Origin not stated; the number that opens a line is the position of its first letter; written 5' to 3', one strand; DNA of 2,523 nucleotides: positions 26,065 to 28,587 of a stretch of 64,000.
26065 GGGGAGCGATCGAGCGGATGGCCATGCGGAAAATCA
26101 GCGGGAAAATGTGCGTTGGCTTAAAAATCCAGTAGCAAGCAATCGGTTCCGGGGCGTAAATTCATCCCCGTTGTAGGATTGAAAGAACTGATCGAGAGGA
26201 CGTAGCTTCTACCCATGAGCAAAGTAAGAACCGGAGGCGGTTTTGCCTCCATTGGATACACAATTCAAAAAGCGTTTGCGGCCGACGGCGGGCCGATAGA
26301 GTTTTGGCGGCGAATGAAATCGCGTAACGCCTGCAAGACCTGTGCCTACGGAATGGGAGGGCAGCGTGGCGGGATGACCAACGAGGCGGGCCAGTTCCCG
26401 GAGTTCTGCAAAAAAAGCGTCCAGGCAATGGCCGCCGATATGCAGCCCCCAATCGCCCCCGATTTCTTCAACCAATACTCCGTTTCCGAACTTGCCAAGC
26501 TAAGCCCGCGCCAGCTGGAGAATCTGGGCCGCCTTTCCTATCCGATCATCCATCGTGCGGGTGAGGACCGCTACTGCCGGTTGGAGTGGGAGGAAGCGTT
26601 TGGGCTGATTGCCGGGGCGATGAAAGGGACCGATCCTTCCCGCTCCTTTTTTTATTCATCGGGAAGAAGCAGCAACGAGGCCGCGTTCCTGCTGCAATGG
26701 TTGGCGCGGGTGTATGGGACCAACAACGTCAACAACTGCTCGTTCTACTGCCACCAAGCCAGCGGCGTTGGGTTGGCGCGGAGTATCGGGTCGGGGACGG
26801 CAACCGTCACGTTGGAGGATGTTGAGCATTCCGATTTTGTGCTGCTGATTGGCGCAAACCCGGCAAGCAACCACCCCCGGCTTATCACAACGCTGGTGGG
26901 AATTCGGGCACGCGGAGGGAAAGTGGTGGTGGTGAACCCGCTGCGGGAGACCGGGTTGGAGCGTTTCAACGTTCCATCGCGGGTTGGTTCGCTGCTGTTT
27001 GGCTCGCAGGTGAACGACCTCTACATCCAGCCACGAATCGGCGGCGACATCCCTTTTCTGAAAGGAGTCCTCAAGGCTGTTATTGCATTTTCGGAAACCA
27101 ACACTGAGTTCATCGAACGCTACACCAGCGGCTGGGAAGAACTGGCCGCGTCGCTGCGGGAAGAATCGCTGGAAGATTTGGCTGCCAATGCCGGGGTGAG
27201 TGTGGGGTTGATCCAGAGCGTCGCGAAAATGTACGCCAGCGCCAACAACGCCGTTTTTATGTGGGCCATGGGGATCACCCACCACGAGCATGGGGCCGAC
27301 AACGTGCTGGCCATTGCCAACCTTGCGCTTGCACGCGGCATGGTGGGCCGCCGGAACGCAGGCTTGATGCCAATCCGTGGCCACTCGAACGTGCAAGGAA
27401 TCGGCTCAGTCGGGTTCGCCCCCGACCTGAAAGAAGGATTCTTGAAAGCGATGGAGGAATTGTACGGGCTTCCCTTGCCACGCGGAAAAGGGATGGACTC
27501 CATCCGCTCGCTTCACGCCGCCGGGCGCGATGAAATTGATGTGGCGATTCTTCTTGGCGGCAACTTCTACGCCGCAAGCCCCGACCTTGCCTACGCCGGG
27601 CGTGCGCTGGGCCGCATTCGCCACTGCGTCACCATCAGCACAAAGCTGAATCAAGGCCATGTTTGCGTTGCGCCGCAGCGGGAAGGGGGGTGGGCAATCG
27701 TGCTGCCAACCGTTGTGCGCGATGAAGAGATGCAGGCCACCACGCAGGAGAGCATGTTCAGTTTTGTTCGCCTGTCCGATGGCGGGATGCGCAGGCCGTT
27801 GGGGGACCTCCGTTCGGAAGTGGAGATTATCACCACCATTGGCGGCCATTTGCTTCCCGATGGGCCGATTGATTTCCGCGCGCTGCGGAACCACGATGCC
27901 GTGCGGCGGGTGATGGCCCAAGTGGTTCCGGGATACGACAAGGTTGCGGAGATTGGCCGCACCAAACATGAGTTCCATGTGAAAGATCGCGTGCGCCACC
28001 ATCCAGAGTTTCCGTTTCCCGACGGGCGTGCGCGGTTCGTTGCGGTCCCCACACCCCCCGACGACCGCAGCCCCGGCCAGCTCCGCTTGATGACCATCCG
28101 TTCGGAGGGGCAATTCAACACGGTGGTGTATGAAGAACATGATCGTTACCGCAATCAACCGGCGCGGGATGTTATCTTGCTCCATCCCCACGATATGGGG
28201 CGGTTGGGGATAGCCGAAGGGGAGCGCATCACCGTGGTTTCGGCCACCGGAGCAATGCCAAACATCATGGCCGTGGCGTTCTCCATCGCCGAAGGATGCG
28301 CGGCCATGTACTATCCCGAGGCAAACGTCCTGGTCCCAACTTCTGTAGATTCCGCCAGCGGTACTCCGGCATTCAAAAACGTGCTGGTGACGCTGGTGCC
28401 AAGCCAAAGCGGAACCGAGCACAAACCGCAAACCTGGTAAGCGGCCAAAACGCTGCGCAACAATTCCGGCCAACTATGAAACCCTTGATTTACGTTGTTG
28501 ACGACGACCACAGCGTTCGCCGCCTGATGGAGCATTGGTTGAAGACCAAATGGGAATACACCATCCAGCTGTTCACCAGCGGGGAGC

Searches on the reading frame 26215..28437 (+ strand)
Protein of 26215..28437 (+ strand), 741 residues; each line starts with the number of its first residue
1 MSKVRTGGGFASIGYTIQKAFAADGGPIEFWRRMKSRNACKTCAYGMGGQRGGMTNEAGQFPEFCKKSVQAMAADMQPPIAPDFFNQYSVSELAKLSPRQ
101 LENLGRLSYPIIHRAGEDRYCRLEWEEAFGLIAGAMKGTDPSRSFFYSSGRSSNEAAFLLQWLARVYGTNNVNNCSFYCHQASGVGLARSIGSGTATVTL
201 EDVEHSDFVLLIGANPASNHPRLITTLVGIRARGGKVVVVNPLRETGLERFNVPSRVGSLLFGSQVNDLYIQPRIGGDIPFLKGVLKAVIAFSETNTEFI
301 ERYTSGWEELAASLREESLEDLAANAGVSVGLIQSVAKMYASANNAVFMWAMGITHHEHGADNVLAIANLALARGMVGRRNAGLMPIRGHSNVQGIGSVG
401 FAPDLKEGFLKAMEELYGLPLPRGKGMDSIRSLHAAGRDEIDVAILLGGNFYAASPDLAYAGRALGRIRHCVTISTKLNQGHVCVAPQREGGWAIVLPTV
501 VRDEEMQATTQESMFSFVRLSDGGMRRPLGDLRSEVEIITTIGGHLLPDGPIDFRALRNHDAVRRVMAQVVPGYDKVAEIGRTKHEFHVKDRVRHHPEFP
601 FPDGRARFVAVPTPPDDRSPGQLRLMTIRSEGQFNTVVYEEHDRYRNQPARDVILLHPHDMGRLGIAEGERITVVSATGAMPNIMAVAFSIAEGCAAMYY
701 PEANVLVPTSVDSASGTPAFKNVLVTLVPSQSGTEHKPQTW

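Call 72: search_protein_families(library=ncbifam, proteins=[window:26215-28437:+], max_evalue=0.00001)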
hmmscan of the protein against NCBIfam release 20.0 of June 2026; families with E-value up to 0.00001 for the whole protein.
window:26215-28437:+ (741 aa): 19 families
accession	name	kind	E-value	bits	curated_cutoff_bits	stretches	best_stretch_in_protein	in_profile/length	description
TIGR01701.1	Fdhalpha-like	subfamily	2.6e-209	697.1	582.15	1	30-729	27-743/744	FdhF/YdeP family oxidoreductase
NF007406.0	PRK09939.1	equivalog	1.5e-111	373.9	1473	1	64-730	65-758/759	acid resistance putative oxidoreductase YdeP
TIGR01591.1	Fdh-alpha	equivalog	2.3e-81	273.9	666.25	1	105-725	52-670/672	formate dehydrogenase subunit alpha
NF047855.1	AssmNtatRedNasC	equivalog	1.3e-34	119.5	1100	1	105-476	76-445/708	assimilatory nitrate reductase catalytic subunit NasC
NF041323.1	Nitr_red_NasA_Halo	equivalog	9.1e-34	117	1000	1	106-395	51-322/673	assimilatory nitrate reductase NasA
TIGR01553.1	formate-DH-alph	equivalog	3.8e-29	101.1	814.2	2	148-306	164-306/1009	formate dehydrogenase-N subunit alpha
NF041513.1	formate_DH_Act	exception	5.2e-24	84.1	1400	2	154-307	161-298/1067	formate dehydrogenase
TIGR01973.1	NuoG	equivalog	9.6e-16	57.7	470.05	1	85-455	248-531/606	NADH-quinone oxidoreductase subunit NuoG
NF012032.0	PRK15488.1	equivalog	2.8e-14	52.1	694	1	101-378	93-356/759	thiosulfate reductase PhsA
TIGR00509.1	bisC_fam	subfamily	2.3e-13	49.3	1017.55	1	115-384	66-344/772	molybdopterin guanine dinucleotide-containing S/N-oxide reductase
TIGR03129.1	one_C_dehyd_B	equivalog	5e-12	45.1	327.8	0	319-420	218-313/421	formylmethanofuran dehydrogenase subunit B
TIGR02166.1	dmsA_ynfE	subfamily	6.6e-11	41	777.7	1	103-309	101-304/794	DMSO/selenate family reductase complex A subunit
NF010055.0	PRK13532.1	equivalog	8.3e-11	40.8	904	0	119-234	115-235/830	nitrate reductase catalytic subunit NapA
TIGR01706.1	NAPA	equivalog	6.6e-10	37.9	930.55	0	122-240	118-241/830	periplasmic nitrate reductase subunit alpha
TIGR03479.1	DMSO_red_II_alp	subfamily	4.9e-09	34.8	984.75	0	304-383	385-464/913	molybdopterin-dependent oxidoreductase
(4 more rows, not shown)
